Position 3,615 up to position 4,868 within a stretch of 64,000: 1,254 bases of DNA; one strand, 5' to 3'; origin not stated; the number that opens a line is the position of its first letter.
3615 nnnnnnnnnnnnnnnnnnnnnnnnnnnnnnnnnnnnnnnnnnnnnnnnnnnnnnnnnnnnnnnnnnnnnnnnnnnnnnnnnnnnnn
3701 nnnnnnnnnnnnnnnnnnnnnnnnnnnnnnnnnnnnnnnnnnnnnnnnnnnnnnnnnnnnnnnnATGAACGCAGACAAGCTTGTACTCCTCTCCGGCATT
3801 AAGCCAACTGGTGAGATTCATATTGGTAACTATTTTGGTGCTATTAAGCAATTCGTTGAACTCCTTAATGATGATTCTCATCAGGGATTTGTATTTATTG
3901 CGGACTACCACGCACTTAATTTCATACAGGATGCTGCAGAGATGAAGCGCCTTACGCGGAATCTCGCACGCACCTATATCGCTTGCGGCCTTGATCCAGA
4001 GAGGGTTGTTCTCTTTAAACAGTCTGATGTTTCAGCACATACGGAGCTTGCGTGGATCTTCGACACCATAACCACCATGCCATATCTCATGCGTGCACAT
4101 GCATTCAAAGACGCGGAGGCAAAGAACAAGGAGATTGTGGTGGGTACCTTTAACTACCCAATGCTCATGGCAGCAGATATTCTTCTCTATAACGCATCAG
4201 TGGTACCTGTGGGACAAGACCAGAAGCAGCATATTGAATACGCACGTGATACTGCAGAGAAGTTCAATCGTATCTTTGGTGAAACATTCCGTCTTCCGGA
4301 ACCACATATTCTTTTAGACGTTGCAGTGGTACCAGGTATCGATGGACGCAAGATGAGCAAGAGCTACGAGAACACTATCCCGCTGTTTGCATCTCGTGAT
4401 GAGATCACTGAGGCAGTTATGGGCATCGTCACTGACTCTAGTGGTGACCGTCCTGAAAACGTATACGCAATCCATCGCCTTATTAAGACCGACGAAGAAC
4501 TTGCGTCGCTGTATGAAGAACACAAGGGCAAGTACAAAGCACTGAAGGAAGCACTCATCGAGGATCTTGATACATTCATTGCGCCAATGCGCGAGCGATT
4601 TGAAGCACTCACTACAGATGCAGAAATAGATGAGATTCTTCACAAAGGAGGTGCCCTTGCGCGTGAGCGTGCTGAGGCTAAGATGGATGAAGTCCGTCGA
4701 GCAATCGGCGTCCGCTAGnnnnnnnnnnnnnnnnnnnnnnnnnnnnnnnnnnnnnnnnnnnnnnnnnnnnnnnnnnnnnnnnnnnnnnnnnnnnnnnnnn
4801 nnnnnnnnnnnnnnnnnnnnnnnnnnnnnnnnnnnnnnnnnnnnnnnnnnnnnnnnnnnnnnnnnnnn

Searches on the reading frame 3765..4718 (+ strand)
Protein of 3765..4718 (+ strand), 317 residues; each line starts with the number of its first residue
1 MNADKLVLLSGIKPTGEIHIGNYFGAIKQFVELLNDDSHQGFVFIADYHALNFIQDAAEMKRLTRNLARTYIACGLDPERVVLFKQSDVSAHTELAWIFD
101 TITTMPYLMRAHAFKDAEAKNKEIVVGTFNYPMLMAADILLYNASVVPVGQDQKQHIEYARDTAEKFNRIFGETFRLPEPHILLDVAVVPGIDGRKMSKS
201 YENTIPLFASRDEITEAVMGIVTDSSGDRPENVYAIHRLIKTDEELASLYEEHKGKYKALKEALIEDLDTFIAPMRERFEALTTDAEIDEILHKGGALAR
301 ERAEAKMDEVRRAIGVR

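Call 5: search_protein_families(library=pfam, proteins=[window:3765-4718:+], max_evalue=1)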
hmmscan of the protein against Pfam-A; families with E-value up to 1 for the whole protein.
window:3765-4718:+ (317 aa): 2 families
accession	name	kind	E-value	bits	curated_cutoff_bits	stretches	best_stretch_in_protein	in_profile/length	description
PF00579.31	tRNA-synt_1b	-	7.9e-58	196.5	21.1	1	3-263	3-265/292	tRNA synthetases class I (W and Y)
PF07426.16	Dynactin_p22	-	0.021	15.1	25.2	1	216-298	14-92/168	Dynactin subunit p22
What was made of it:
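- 3765..4718 (+): trpS, the conserved right anchor. PF00579, E = 8e-58 (call 5).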

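Call 69: find_related_loci(query=window:3765-4718:+, collection=genome_contigs, flank=4000)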
Query window:3765-4718:+ (317 aa) in genome_contigs; peptide patterns used: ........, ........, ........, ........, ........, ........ (x = any residue, [..] = any of these).
600 stretches matched a pattern (row limit reached: there are more); 561 encode a relative of the query (tblastn E <= 1e-3); the best 80 are kept; 80 distinct loci.
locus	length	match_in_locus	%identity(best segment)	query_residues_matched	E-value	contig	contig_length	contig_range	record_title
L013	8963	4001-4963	79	1-316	5e-173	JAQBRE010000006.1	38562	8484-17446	MAG: Parcubacteria group bacterium isolate RYN_391 scaffold_1671422, whole genome shotgun sequence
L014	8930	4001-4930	77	5-316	1e-163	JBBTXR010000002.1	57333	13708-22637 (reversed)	MAG: Patescibacteria group bacterium isolate H51-bin099_1 H51_bin099_1_000000000002, whole genome shotgun sequence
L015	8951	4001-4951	74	1-316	1e-160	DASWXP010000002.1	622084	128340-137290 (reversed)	MAG TPA_asm: Candidatus Paceibacterota bacterium isolate SMAG_U3688 k141_7539, whole genome shotgun sequence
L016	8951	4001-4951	74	1-316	1e-160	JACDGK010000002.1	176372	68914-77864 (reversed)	MAG: Patescibacteria group bacterium isolate MGR_bin410 SD2908_NODE_18_length_176372_cov_3.553797, whole genome shotgun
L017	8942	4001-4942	74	4-316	4e-160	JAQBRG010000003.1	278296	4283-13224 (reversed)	MAG: Parcubacteria group bacterium isolate RYN_393 scaffold_77704, whole genome shotgun sequence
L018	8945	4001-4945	74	3-316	7e-160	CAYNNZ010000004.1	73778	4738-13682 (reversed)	MAG TPA_asm: uncultured Candidatus Saccharibacteria bacterium isolate SRP170004_co1_499 genome assembly, contig: NODE_38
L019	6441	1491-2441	74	1-317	7e-160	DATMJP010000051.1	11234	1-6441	MAG TPA_asm: Candidatus Paceibacterota bacterium isolate SMAG_U13573 k141_161878, whole genome shotgun sequence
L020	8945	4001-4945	75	3-316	2e-158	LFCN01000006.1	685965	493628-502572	MAG: Parcubacteria bacterium C7867-004 C7867_00001, whole genome shotgun sequence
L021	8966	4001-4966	74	1-317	4e-158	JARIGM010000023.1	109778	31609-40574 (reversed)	MAG: Candidatus Kaiserbacteria bacterium isolate CullarsAll.DT.26 k141_1030002, whole genome shotgun sequence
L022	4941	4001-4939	75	1-312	6e-158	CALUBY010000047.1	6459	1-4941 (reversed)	MAG: uncultured bacterium isolate LGMHLTr32Z_bin.9.MAG genome assembly, contig: NODE_1289_length_6459_cov_19.695191, who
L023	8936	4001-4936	74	7-317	4e-157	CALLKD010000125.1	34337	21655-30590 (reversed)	MAG TPA_asm: uncultured bacterium isolate SRR6231193_bin.57_CONCOCT_v1.1_MAG genome assembly, contig: ERZ650245.214, who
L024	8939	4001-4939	75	5-316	9e-157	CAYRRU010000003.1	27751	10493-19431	MAG TPA_asm: uncultured Candidatus Saccharibacteria bacterium isolate SRP278252_co2_14 genome assembly, contig: NODE_338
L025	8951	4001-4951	72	1-316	2e-156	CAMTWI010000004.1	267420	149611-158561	MAG: uncultured bacterium isolate G04_MAG_00048 genome assembly, contig: G04_MAG_00048_000000000002, whole genome shotgu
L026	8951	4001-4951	71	1-316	1e-156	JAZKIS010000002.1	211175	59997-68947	MAG: Patescibacteria group bacterium isolate ADI_DC_SW_02_SPN_11032020-bin059 DCSW02SPN_B059_0_000000000002, whole genom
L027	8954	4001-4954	71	1-317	8e-156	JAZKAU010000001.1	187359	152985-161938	MAG: Patescibacteria group bacterium isolate ADI_H3L2_1_122_18_3-bin046 ADIH3L21_B046_0_000000000001, whole genome shotg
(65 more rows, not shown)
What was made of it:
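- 3765..4718 (+): It is 64-79% identical in 80 related genomes (call 69).
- Tried and rejected: I used TrpS as the anchor instead (call 69).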
